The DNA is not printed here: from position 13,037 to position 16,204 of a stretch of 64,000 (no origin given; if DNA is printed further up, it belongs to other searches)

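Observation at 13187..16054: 955-aa membrane protein fusing a sigma-54 AAA+ core lacking Walker B DE, an intact double-motif MshEN domain and a GspE ATPase lacking a canonical His box; no DNA-binding domain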

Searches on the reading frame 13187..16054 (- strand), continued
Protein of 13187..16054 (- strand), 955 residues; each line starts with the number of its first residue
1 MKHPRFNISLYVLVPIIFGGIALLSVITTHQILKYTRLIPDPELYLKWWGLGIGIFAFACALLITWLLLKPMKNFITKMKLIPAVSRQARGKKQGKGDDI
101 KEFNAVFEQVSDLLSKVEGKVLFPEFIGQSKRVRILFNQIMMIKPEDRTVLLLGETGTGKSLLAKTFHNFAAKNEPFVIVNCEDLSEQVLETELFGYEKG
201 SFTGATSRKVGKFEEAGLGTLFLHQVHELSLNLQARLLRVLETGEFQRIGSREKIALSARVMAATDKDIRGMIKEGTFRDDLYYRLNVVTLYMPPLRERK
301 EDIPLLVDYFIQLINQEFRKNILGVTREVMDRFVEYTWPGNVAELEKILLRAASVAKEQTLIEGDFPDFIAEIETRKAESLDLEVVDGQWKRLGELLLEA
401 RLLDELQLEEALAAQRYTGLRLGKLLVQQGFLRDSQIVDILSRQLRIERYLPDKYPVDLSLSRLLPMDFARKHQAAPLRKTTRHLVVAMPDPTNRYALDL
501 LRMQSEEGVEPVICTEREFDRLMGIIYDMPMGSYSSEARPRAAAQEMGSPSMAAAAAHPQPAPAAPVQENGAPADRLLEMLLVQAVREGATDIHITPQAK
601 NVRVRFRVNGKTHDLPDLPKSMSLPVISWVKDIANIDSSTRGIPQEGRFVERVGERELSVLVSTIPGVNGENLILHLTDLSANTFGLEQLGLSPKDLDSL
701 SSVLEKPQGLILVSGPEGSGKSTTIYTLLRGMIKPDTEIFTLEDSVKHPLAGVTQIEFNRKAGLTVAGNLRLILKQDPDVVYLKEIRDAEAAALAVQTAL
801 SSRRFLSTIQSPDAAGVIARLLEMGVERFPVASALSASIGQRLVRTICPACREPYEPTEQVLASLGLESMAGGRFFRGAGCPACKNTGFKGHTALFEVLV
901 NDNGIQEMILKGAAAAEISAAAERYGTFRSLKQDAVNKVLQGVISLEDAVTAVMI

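Call 7: find_homologous_proteins(query=window:13187-16054:-, max_evalue=1e-10)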
Query window:13187-16054:- (955 aa): 7715 proteins with E <= 1e-10 among 8000 candidates; the best 120 are listed.
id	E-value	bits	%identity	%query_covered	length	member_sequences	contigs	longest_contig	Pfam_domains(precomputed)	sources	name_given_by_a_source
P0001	0.0e+0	2030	96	100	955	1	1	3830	PF06745.20,PF00437.27,PF13555.13,PF13401.13,PF14532.13,PF07728.21,PF13191.13,PF05157.21,PF00158.33,PF25601.2,PF00005.34,PF12775.14,PF20720.4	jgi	jgi:type IV pilus assembly protein PilB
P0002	0.0e+0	2026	96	100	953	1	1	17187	PF06745.20,PF00437.27,PF13555.13,PF13401.13,PF14532.13,PF07728.21,PF13191.13,PF05157.21,PF00158.33,PF25601.2,PF00005.34,PF20720.4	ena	-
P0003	0.0e+0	2022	95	100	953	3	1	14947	PF06745.20,PF00437.27,PF13555.13,PF13401.13,PF14532.13,PF07728.21,PF13191.13,PF05157.21,PF00158.33,PF25601.2,PF00005.34,PF20720.4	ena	-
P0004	0.0e+0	2020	96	100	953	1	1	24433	PF06745.20,PF00437.27,PF13555.13,PF13401.13,PF14532.13,PF07728.21,PF13191.13,PF05157.21,PF00158.33,PF25601.2,PF00005.34,PF12775.14,PF20720.4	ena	-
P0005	0.0e+0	2017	95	100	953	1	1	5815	PF06745.20,PF00437.27,PF13555.13,PF13401.13,PF14532.13,PF07728.21,PF13191.13,PF05157.21,PF00158.33,PF25601.2,PF00005.34,PF12775.14,PF20720.4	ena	-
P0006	0.0e+0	2016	95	100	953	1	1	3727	PF06745.20,PF00437.27,PF13555.13,PF13401.13,PF14532.13,PF07728.21,PF13191.13,PF05157.21,PF00158.33,PF25601.2,PF00005.34,PF12775.14,PF20720.4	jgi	-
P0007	0.0e+0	2010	95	100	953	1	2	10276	PF06745.20,PF00437.27,PF13555.13,PF13401.13,PF14532.13,PF07728.21,PF13191.13,PF05157.21,PF00158.33,PF25601.2,PF00005.34,PF12775.14,PF20720.4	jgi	jgi:type IV pilus assembly protein PilB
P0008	0.0e+0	2008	95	100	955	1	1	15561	PF13173.13,PF06745.20,PF00437.27,PF13555.13,PF00004.36,PF13401.13,PF14532.13,PF07728.21,PF13191.13,PF05157.21,PF00158.33,PF25601.2,PF00005.34,PF12775.14,PF20720.4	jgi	-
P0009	0.0e+0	2007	95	100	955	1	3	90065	PF13173.13,PF06745.20,PF00437.27,PF13555.13,PF00004.36,PF13401.13,PF14532.13,PF07728.21,PF13191.13,PF05157.21,PF00158.33,PF25601.2,PF00005.34,PF12775.14,PF20720.4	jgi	-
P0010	0.0e+0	2004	95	100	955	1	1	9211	PF13173.13,PF06745.20,PF00437.27,PF13555.13,PF00004.36,PF13401.13,PF14532.13,PF07728.21,PF13191.13,PF05157.21,PF00158.33,PF25601.2,PF00005.34,PF12775.14,PF20720.4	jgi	-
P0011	0.0e+0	2003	95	100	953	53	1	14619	PF13173.13,PF06745.20,PF00437.27,PF13555.13,PF13401.13,PF14532.13,PF07728.21,PF13191.13,PF05157.21,PF00158.33,PF25601.2,PF00005.34,PF12775.14,PF20720.4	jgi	jgi:type IV pilus assembly protein PilB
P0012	0.0e+0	1981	93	100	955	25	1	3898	PF13173.13,PF06745.20,PF00437.27,PF13555.13,PF00004.36,PF13401.13,PF14532.13,PF07728.21,PF13191.13,PF05157.21,PF00158.33,PF25601.2,PF00005.34,PF12775.14,PF20720.4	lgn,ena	-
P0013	0.0e+0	1968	93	100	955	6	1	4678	PF13173.13,PF06745.20,PF00437.27,PF13555.13,PF00004.36,PF13401.13,PF14532.13,PF07728.21,PF13191.13,PF05157.21,PF00158.33,PF25601.2,PF00005.34,PF20720.4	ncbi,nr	ncbi:MAG TPA: ATPase, T2SS/T4P/T4SS family [Syntrophales bacterium]|nr:ATPase, T2SS/T4P/T4SS family 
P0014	0.0e+0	1952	93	100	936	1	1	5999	PF06745.20,PF00437.27,PF13555.13,PF13401.13,PF14532.13,PF07728.21,PF13191.13,PF05157.21,PF00158.33,PF25601.2,PF00005.34,PF20720.4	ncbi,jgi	jgi:type IV pilus assembly protein PilB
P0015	0.0e+0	1934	91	100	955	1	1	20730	PF13173.13,PF06745.20,PF00437.27,PF13555.13,PF00004.36,PF13401.13,PF14532.13,PF07728.21,PF13191.13,PF05157.21,PF00158.33,PF25601.2,PF00005.34,PF25199.2,PF20720.4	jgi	-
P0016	0.0e+0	1842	86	100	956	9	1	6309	PF05157.21,PF06745.20,PF00158.33,PF00437.27,PF25601.2,PF13555.13,PF13401.13,PF14532.13,PF07728.21,PF20720.4,PF13191.13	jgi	jgi:type IV pilus assembly protein PilB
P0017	0.0e+0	1834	86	100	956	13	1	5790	PF05157.21,PF06745.20,PF00158.33,PF00437.27,PF25601.2,PF13555.13,PF13401.13,PF14532.13,PF07728.21,PF13191.13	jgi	jgi:type IV pilus assembly protein PilB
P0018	0.0e+0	1829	86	100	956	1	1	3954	PF05157.21,PF06745.20,PF00158.33,PF00437.27,PF25601.2,PF13555.13,PF13401.13,PF14532.13,PF07728.21,PF20720.4,PF13191.13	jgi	jgi:type IV pilus assembly protein PilB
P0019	0.0e+0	1826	85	100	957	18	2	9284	PF05157.21,PF00158.33,PF00437.27,PF25601.2,PF13555.13,PF13401.13,PF14532.13,PF07728.21,PF13191.13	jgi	jgi:type IV pilus assembly protein PilB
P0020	0.0e+0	1815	85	100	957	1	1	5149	PF13173.13,PF06745.20,PF00437.27,PF13555.13,PF00004.36,PF13401.13,PF14532.13,PF07728.21,PF13191.13,PF05157.21,PF00158.33,PF25601.2,PF00005.34,PF25199.2,PF20720.4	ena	-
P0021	0.0e+0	1802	84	100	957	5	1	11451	PF06745.20,PF00437.27,PF13604.13,PF13245.13,PF13555.13,PF00004.36,PF13401.13,PF14532.13,PF07728.21,PF13191.13,PF05157.21,PF00158.33,PF25601.2,PF00005.34,PF20720.4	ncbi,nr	ncbi:MAG TPA: ATPase, T2SS/T4P/T4SS family [Syntrophales bacterium]|nr:ATPase, T2SS/T4P/T4SS family 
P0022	0.0e+0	1787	83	100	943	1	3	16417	PF13173.13,PF06745.20,PF00437.27,PF13555.13,PF00004.36,PF13401.13,PF14532.13,PF07728.21,PF13191.13,PF05157.21,PF00158.33,PF25601.2,PF00005.34,PF20720.4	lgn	-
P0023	0.0e+0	1785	83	100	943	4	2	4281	PF13173.13,PF06745.20,PF00437.27,PF13555.13,PF00004.36,PF13401.13,PF14532.13,PF07728.21,PF13191.13,PF05157.21,PF00158.33,PF25601.2,PF00005.34,PF20720.4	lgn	-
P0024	0.0e+0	1785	83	100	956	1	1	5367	PF06745.20,PF00437.27,PF13555.13,PF00004.36,PF13401.13,PF14532.13,PF07728.21,PF13191.13,PF05157.21,PF00158.33,PF25601.2,PF00005.34,PF20720.4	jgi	jgi:type IV pilus assembly protein PilB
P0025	0.0e+0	1783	83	100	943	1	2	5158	PF13173.13,PF06745.20,PF00437.27,PF13555.13,PF00004.36,PF13401.13,PF14532.13,PF07728.21,PF13191.13,PF05157.21,PF00158.33,PF25601.2,PF00005.34,PF20720.4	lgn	-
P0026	0.0e+0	1783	83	100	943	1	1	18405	PF13173.13,PF06745.20,PF00437.27,PF13555.13,PF00004.36,PF13401.13,PF14532.13,PF07728.21,PF13191.13,PF05157.21,PF00158.33,PF25601.2,PF00005.34,PF20720.4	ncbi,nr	ncbi:MAG: Flp pilus assembly complex ATPase component TadA [Syntrophales bacterium]|nr:Flp pilus ass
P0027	0.0e+0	1780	83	100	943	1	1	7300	PF06745.20,PF00437.27,PF13555.13,PF00004.36,PF13401.13,PF14532.13,PF07728.21,PF13191.13,PF05157.21,PF00158.33,PF25601.2,PF00005.34,PF25199.2,PF20720.4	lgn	-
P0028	0.0e+0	1780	83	100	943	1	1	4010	PF13173.13,PF06745.20,PF00437.27,PF13555.13,PF00004.36,PF13401.13,PF14532.13,PF07728.21,PF13191.13,PF05157.21,PF00158.33,PF25601.2,PF00005.34,PF20720.4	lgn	-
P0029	0.0e+0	1779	83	100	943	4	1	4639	PF13173.13,PF06745.20,PF00437.27,PF13555.13,PF00004.36,PF13401.13,PF14532.13,PF07728.21,PF13191.13,PF05157.21,PF00158.33,PF25601.2,PF00005.34,PF20720.4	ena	-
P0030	0.0e+0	1778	83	100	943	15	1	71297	PF13173.13,PF06745.20,PF00437.27,PF13555.13,PF13401.13,PF14532.13,PF07728.21,PF13191.13,PF05157.21,PF00158.33,PF25601.2,PF00005.34,PF25199.2,PF20720.4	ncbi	-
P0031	0.0e+0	1777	83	100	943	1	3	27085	PF06745.20,PF00437.27,PF13555.13,PF00004.36,PF13401.13,PF14532.13,PF07728.21,PF13191.13,PF05157.21,PF00158.33,PF25601.2,PF00005.34,PF20720.4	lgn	-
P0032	0.0e+0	1752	81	100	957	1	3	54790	PF05157.21,PF06745.20,PF00158.33,PF00437.27,PF25601.2,PF13401.13,PF14532.13,PF07728.21,PF20720.4,PF13191.13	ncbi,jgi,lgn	jgi:type IV pilus assembly protein PilB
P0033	0.0e+0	1751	81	100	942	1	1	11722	PF13173.13,PF06745.20,PF00437.27,PF13555.13,PF00004.36,PF13401.13,PF14532.13,PF07728.21,PF13191.13,PF05157.21,PF00158.33,PF25601.2,PF00005.34,PF20720.4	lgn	-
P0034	0.0e+0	1750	81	100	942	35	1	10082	PF13173.13,PF06745.20,PF00437.27,PF13555.13,PF00004.36,PF13401.13,PF14532.13,PF07728.21,PF13191.13,PF05157.21,PF00158.33,PF25601.2,PF00005.34,PF20720.4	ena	-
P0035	0.0e+0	1733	80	100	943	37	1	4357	PF13173.13,PF06745.20,PF00437.27,PF13555.13,PF13401.13,PF14532.13,PF07728.21,PF13191.13,PF05157.21,PF00158.33,PF25601.2,PF00005.34,PF20720.4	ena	-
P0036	0.0e+0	1713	80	100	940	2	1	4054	PF13173.13,PF06745.20,PF00437.27,PF13555.13,PF00004.36,PF13401.13,PF14532.13,PF07728.21,PF13191.13,PF05157.21,PF00158.33,PF25601.2,PF00005.34,PF20720.4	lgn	-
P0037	0.0e+0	1658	92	85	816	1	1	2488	PF13173.13,PF06745.20,PF00437.27,PF13555.13,PF00004.36,PF13401.13,PF14532.13,PF07728.21,PF13191.13,PF05157.21,PF00158.33,PF25601.2,PF00005.34,PF20720.4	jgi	jgi:type IV pilus assembly protein PilB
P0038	0.0e+0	1514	92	78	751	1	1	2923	PF05157.21,PF00158.33,PF00437.27,PF25601.2,PF14532.13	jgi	jgi:type IV pilus assembly protein PilB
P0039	0.0e+0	1398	84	77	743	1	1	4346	PF05157.21,PF00158.33,PF00437.27,PF25601.2,PF14532.13,PF07728.21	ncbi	-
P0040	0.0e+0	1126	79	68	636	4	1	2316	PF05157.21,PF00437.27,PF25601.2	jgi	-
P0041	0.0e+0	1105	84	63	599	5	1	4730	PF05157.21,PF00437.27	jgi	-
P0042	0.0e+0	1093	87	57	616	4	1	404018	PF05157.21,PF06745.20,PF00158.33,PF25601.2,PF14532.13,PF07728.21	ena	-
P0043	0.0e+0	1081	97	52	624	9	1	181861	PF05157.21,PF00158.33,PF25601.2,PF14532.13,PF07728.21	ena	-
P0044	4.6e-286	970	77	60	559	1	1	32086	PF05157.21,PF00437.27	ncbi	-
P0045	1.6e-259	882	44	100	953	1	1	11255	PF05157.21,PF00158.33,PF00437.27,PF25601.2,PF14532.13,PF07728.21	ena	-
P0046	1.4e-160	555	45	59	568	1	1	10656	PF05157.21,PF00437.27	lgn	-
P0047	1.7e-113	399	45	26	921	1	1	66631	PF00158.33,PF07724.21,PF25601.2,PF02954.26,PF00004.36,PF14532.13,PF07728.21,PF01078.28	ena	-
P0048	2.6e-99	352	36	59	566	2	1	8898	PF05157.21,PF00437.27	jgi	-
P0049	6.1e-98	347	-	-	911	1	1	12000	PF00158.33,PF07724.21,PF25601.2,PF12775.14,PF00004.36,PF14532.13,PF07728.21,PF01078.28,PF13191.13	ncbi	-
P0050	1.4e-96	343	-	-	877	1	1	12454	PF00158.33,PF07724.21,PF25601.2,PF12775.14,PF00004.36,PF13401.13,PF14532.13,PF07728.21,PF01078.28,PF13191.13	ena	-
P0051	3.2e-88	315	43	25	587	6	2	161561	PF00158.33,PF25601.2,PF02954.26,PF00004.36,PF14532.13,PF07728.21,PF01078.28,PF13191.13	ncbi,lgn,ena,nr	ncbi:MAG: sigma 54-interacting transcriptional regulator [Gemmatimonadota bacterium]|nr:sigma 54-int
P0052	8.8e-82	294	44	26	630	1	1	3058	PF13185.13,PF01695.24,PF00158.33,PF25601.2,PF01590.33,PF14532.13,PF07728.21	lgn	-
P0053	3.9e-78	282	32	57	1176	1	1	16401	PF13426.14,PF05157.21,PF13188.14,PF00437.27,PF08448.17,PF00989.32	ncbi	-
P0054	3.0e-76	276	-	-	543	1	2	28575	PF00158.33,PF07724.21,PF25601.2,PF02954.26,PF14532.13,PF07728.21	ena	-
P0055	1.3e-72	264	-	-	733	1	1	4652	PF00158.33,PF25601.2,PF14532.13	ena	-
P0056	7.6e-70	254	46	29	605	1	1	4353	PF13426.14,PF13188.14,PF12860.14,PF00158.33,PF25601.2,PF08448.17,PF00989.32,PF14532.13,PF07728.21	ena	-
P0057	3.3e-69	252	50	25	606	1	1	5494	PF13426.14,PF13188.14,PF12860.14,PF00158.33,PF25601.2,PF08448.17,PF00989.32,PF14532.13,PF07728.21,PF01078.28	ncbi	-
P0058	4.1e-69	252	47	28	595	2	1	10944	PF13426.14,PF13188.14,PF14532.13,PF07728.21,PF13596.13,PF08447.19,PF00158.33,PF25601.2,PF02954.26,PF18024.8,PF08448.17,PF00989.32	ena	-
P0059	6.5e-69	251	44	28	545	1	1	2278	PF08447.19,PF13426.14,PF13188.14,PF00158.33,PF25601.2,PF02954.26,PF08448.17,PF00004.36,PF00989.32,PF14532.13,PF07728.21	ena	-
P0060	7.7e-69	251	44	29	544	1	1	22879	PF13426.14,PF13188.14,PF14532.13,PF07728.21,PF13596.13,PF08447.19,PF12860.14,PF00158.33,PF25601.2,PF02954.26,PF08448.17,PF00989.32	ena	-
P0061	9.1e-69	251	49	26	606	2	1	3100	PF13426.14,PF13188.14,PF12860.14,PF00158.33,PF07724.21,PF25601.2,PF08448.17,PF00989.32,PF14532.13,PF07728.21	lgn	-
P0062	1.1e-68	251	44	29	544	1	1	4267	PF13426.14,PF13188.14,PF14532.13,PF07728.21,PF13596.13,PF08447.19,PF12860.14,PF00158.33,PF25601.2,PF02954.26,PF08448.17,PF00989.32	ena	-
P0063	2.0e-68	250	38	37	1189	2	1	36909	PF07495.20,PF07494.18,PF00158.33,PF25601.2,PF02954.26,PF16819.12,PF00004.36,PF14532.13,PF07728.21,PF08450.19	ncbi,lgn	-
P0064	3.3e-68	249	47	29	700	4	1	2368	PF00158.33,PF07724.21,PF25601.2,PF02954.26,PF14532.13,PF07728.21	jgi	jgi:DNA-binding NtrC family response regulator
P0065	3.5e-68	249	41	33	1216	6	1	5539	PF07495.20,PF23748.2,PF07494.18,PF00158.33,PF25601.2,PF02954.26,PF00004.36,PF14532.13,PF07728.21,PF08450.19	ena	-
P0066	3.9e-68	249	47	26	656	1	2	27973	PF13185.13,PF00158.33,PF07724.21,PF25601.2,PF01590.33,PF02954.26,PF13492.13,PF14532.13,PF07728.21,PF00072.31,PF01078.28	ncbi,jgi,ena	-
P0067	4.7e-68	249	46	27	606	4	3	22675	PF13426.14,PF13188.14,PF12860.14,PF00158.33,PF25601.2,PF08448.17,PF00989.32,PF14532.13,PF07728.21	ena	-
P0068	4.8e-68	248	42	31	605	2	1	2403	PF13426.14,PF13188.14,PF00004.36,PF14532.13,PF07728.21,PF12860.14,PF00158.33,PF07724.21,PF25601.2,PF02954.26,PF08448.17,PF00989.32,PF01078.28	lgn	-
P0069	1.7e-67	247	46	26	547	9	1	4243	PF13188.14,PF00158.33,PF25601.2,PF02954.26,PF00004.36,PF00989.32,PF14532.13,PF07728.21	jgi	-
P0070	1.7e-67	247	42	30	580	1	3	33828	PF13426.14,PF13188.14,PF00158.33,PF25601.2,PF02954.26,PF08448.17,PF00989.32,PF14532.13,PF07728.21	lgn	-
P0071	2.3e-67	246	51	24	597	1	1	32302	PF13426.14,PF13188.14,PF00004.36,PF14532.13,PF07728.21,PF08447.19,PF00158.33,PF25601.2,PF02954.26,PF08448.17,PF00989.32,PF01078.28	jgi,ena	-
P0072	2.4e-67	246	51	24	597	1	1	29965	PF08447.19,PF13426.14,PF13188.14,PF00158.33,PF25601.2,PF02954.26,PF08448.17,PF00989.32,PF14532.13,PF07728.21,PF01078.28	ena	-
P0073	2.5e-67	246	48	27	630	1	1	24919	PF13185.13,PF00158.33,PF00498.32,PF25601.2,PF01590.33,PF02954.26,PF16697.11,PF14532.13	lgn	-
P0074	2.5e-67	246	42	33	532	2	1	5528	PF13185.13,PF00158.33,PF07724.21,PF25601.2,PF01590.33,PF02954.26,PF13492.13,PF00004.36,PF14532.13,PF07728.21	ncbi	-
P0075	2.6e-67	246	45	28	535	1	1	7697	PF13185.13,PF00158.33,PF25601.2,PF01590.33,PF02954.26,PF13492.13,PF00004.36,PF14532.13,PF07728.21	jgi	-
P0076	4.7e-67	245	43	31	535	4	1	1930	PF13185.13,PF00158.33,PF25601.2,PF01590.33,PF02954.26,PF13492.13,PF00004.36,PF14532.13,PF07728.21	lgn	-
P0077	5.7e-67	245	44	28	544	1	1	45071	PF13426.14,PF13188.14,PF14532.13,PF07728.21,PF13596.13,PF08447.19,PF12860.14,PF00158.33,PF25601.2,PF02954.26,PF08448.17,PF00989.32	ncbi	-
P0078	6.0e-67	245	48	25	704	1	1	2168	PF00158.33,PF25601.2,PF02954.26,PF08448.17,PF00004.36,PF14532.13,PF07728.21,PF03924.20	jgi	jgi:transcriptional regulator with GAF, ATPase, and Fis domain/PAS domain-containing protein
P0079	9.8e-67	244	45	28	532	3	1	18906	PF13185.13,PF00158.33,PF25601.2,PF01590.33,PF02954.26,PF00004.36,PF14532.13,PF07728.21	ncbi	ncbi:MAG: sigma-54-dependent Fis family transcriptional regulator [Phycisphaerales bacterium]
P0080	1.1e-66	244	49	25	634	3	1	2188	PF00158.33,PF07724.21,PF00498.32,PF25601.2,PF00004.36,PF14532.13,PF07728.21,PF01078.28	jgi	jgi:DNA-binding NtrC family response regulator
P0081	1.2e-66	244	43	29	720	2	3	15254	PF00158.33,PF07724.21,PF25601.2,PF00004.36,PF14532.13,PF07728.21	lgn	-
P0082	1.2e-66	244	49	26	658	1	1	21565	PF13185.13,PF00158.33,PF07724.21,PF25601.2,PF01590.33,PF02954.26,PF08448.17,PF00004.36,PF14532.13,PF07728.21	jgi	jgi:formate hydrogenlyase transcriptional activator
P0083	1.2e-66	244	48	27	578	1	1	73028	PF00158.33,PF07724.21,PF25601.2,PF01590.33,PF02954.26,PF08448.17,PF00004.36,PF14532.13,PF07728.21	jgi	jgi:transcriptional regulator with GAF, ATPase, and Fis domain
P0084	1.2e-66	244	50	25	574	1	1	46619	PF00158.33,PF25601.2,PF02954.26,PF00004.36,PF14532.13,PF07728.21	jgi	jgi:PAS domain S-box-containing protein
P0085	1.3e-66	244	44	29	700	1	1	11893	PF00158.33,PF25601.2,PF00004.36,PF14532.13,PF07728.21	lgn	-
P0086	2.0e-66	243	47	26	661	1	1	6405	PF13426.14,PF13188.14,PF13185.13,PF13492.13,PF14532.13,PF07728.21,PF08447.19,PF00158.33,PF25601.2,PF01590.33,PF02954.26,PF00989.32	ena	-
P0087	2.2e-66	243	47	29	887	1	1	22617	PF13426.14,PF13188.14,PF00004.36,PF14532.13,PF07728.21,PF08447.19,PF00158.33,PF07724.21,PF25601.2,PF02954.26,PF08448.17,PF00989.32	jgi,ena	-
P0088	2.3e-66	243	49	25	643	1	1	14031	PF13426.14,PF13188.14,PF00004.36,PF14532.13,PF07728.21,PF08447.19,PF00158.33,PF25601.2,PF02954.26,PF08448.17,PF00989.32,PF01078.28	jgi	jgi:PAS domain S-box-containing protein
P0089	2.3e-66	243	49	26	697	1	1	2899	PF00158.33,PF25601.2,PF02954.26,PF18024.8,PF14532.13,PF07728.21,PF13556.13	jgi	jgi:Nif-specific regulatory protein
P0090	2.9e-66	243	47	27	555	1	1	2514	PF13185.13,PF00158.33,PF07724.21,PF25601.2,PF01590.33,PF02954.26,PF13492.13,PF00004.36,PF14532.13,PF07728.21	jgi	jgi:Nif-specific regulatory protein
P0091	3.2e-66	242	41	33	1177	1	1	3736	PF07495.20,PF23748.2,PF07494.18,PF00158.33,PF25601.2,PF02954.26,PF14532.13,PF07728.21,PF08450.19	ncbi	ncbi:MAG: sigma 54-interacting transcriptional regulator, partial [Ignavibacteriaceae bacterium]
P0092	3.7e-66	242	43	28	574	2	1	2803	PF13426.14,PF00158.33,PF25601.2,PF02954.26,PF00004.36,PF00989.32,PF14532.13,PF07728.21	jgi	jgi:PAS domain S-box-containing protein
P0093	3.8e-66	242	38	37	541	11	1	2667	PF13185.13,PF00158.33,PF07724.21,PF25601.2,PF01590.33,PF02954.26,PF13492.13,PF00004.36,PF14532.13,PF07728.21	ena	-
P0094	3.9e-66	242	40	35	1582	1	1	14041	PF13185.13,PF13176.13,PF13492.13,PF13428.13,PF14532.13,PF07728.21,PF14559.13,PF07714.24,PF00069.32,PF00158.33,PF17874.8,PF25601.2,PF01590.33,PF00515.35,PF03109.23,PF13424.13,PF13432.13,PF07719.24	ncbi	-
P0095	4.0e-66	242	46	27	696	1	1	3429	PF13185.13,PF00158.33,PF25601.2,PF01590.33,PF02954.26,PF13492.13,PF14532.13,PF07728.21,PF01078.28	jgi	jgi:formate hydrogenlyase transcriptional activator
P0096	5.1e-66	242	49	26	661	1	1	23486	PF00158.33,PF07724.21,PF25601.2,PF02954.26,PF08448.17,PF00004.36,PF14532.13,PF07728.21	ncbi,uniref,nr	ncbi:sigma 54-interacting transcriptional regulator [Geotalea sp. SG265]|uniref:sigma 54-interacting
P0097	5.2e-66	242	49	26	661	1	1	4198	PF00158.33,PF07724.21,PF25601.2,PF02954.26,PF08448.17,PF00004.36,PF14532.13,PF07728.21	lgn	-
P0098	6.1e-66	242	45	29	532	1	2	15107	PF13185.13,PF00158.33,PF25601.2,PF01590.33,PF02954.26,PF13492.13,PF00004.36,PF14532.13,PF07728.21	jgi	jgi:Nif-specific regulatory protein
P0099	6.1e-66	242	47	27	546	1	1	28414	PF13185.13,PF00158.33,PF25601.2,PF01590.33,PF02954.26,PF14532.13,PF07728.21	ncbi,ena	-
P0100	6.2e-66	241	47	25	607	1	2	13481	PF13426.14,PF13188.14,PF12860.14,PF00158.33,PF25601.2,PF08448.17,PF00989.32,PF14532.13,PF07728.21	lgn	-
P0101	6.3e-66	241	47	26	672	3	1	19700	PF13185.13,PF00158.33,PF14417.13,PF25601.2,PF01590.33,PF02954.26,PF13492.13,PF14532.13,PF07728.21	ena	-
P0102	6.5e-66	241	46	27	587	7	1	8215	PF13426.14,PF13188.14,PF00004.36,PF14532.13,PF07728.21,PF00072.31,PF13596.13,PF12860.14,PF00158.33,PF25601.2,PF02954.26,PF08448.17,PF00989.32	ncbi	-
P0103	6.5e-66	241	47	26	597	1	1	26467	PF13426.14,PF00004.36,PF14532.13,PF07728.21,PF13596.13,PF08447.19,PF00158.33,PF07724.21,PF25601.2,PF02954.26,PF08448.17,PF00989.32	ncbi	-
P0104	7.3e-66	241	44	28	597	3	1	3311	PF13426.14,PF13188.14,PF00004.36,PF14532.13,PF07728.21,PF08447.19,PF00158.33,PF07724.21,PF25601.2,PF02954.26,PF08448.17,PF00989.32,PF01078.28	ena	-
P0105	7.8e-66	241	49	26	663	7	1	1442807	PF00158.33,PF07724.21,PF25601.2,PF01590.33,PF02954.26,PF08448.17,PF00004.36,PF14532.13,PF07728.21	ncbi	ncbi:hypothetical protein JCM15764A_06490 [Geotalea toluenoxydans]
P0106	8.6e-66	241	42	31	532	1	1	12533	PF13185.13,PF00158.33,PF07724.21,PF25601.2,PF01590.33,PF02954.26,PF13492.13,PF00004.36,PF14532.13,PF07728.21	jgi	jgi:Nif-specific regulatory protein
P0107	8.7e-66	241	42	28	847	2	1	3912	PF08447.19,PF13426.14,PF13188.14,PF00158.33,PF25601.2,PF02954.26,PF08448.17,PF00004.36,PF00989.32,PF14532.13,PF07728.21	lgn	-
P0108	9.5e-66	241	46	27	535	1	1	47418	PF13185.13,PF00158.33,PF25601.2,PF01590.33,PF02954.26,PF14532.13,PF07728.21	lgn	-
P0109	1.1e-65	241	43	28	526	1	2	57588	PF13185.13,PF00158.33,PF25601.2,PF01590.33,PF02954.26,PF14532.13,PF07728.21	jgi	-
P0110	1.2e-65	241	42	31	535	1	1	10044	PF20030.6,PF13185.13,PF00158.33,PF07724.21,PF25601.2,PF01590.33,PF02954.26,PF13492.13,PF00004.36,PF14532.13,PF07728.21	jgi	jgi:Nif-specific regulatory protein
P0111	1.2e-65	240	43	28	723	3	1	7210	PF13185.13,PF00158.33,PF07724.21,PF25601.2,PF01590.33,PF13492.13,PF00004.36,PF14532.13,PF07728.21,PF01078.28,PF11849.15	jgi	jgi:transcriptional regulator with GAF, ATPase, and Fis domain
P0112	1.3e-65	240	48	28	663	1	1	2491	PF13185.13,PF00158.33,PF07724.21,PF25601.2,PF01590.33,PF02954.26,PF08448.17,PF00004.36,PF14532.13,PF07728.21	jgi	-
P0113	1.6e-65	240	42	31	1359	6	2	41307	PF13185.13,PF00158.33,PF25601.2,PF01590.33,PF13492.13,PF00004.36,PF14532.13,PF07728.21,PF01078.28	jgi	-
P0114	1.7e-65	240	49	25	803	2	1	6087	PF08447.19,PF13426.14,PF13188.14,PF00158.33,PF25601.2,PF08448.17,PF00004.36,PF00989.32,PF14532.13,PF07728.21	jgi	jgi:PAS domain S-box-containing protein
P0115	1.7e-65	240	44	29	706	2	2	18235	PF13426.14,PF13188.14,PF00158.33,PF07724.21,PF25601.2,PF02954.26,PF08448.17,PF00004.36,PF00989.32,PF14532.13,PF07728.21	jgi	jgi:PAS domain S-box-containing protein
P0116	1.7e-65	240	43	24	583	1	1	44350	PF00158.33,PF25601.2,PF00004.36,PF14532.13,PF07728.21,PF01078.28,PF13191.13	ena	-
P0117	1.8e-65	240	47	26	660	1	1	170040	PF13185.13,PF00158.33,PF07724.21,PF25601.2,PF01590.33,PF02954.26,PF08448.17,PF00004.36,PF14532.13,PF07728.21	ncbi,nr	ncbi:MAG: sigma 54-interacting transcriptional regulator [Deltaproteobacteria bacterium]|nr:sigma 54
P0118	1.9e-65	240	48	25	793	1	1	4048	PF13426.14,PF13188.14,PF00004.36,PF14532.13,PF07728.21,PF00072.31,PF00158.33,PF07724.21,PF25601.2,PF02954.26,PF08448.17,PF00989.32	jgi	jgi:formate hydrogenlyase transcriptional activator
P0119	2.0e-65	240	48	27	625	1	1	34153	PF13185.13,PF00158.33,PF00498.32,PF25601.2,PF01590.33,PF02954.26,PF16697.11,PF13492.13,PF00004.36,PF14532.13,PF07728.21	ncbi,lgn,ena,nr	ncbi:MAG TPA: sigma 54-interacting transcriptional regulator [Pyrinomonadaceae bacterium]|nr:sigma 5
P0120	2.0e-65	240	42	31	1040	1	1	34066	PF13185.13,PF00158.33,PF07724.21,PF25601.2,PF01590.33,PF02954.26,PF13424.13,PF13492.13,PF00004.36,PF14532.13,PF07728.21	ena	-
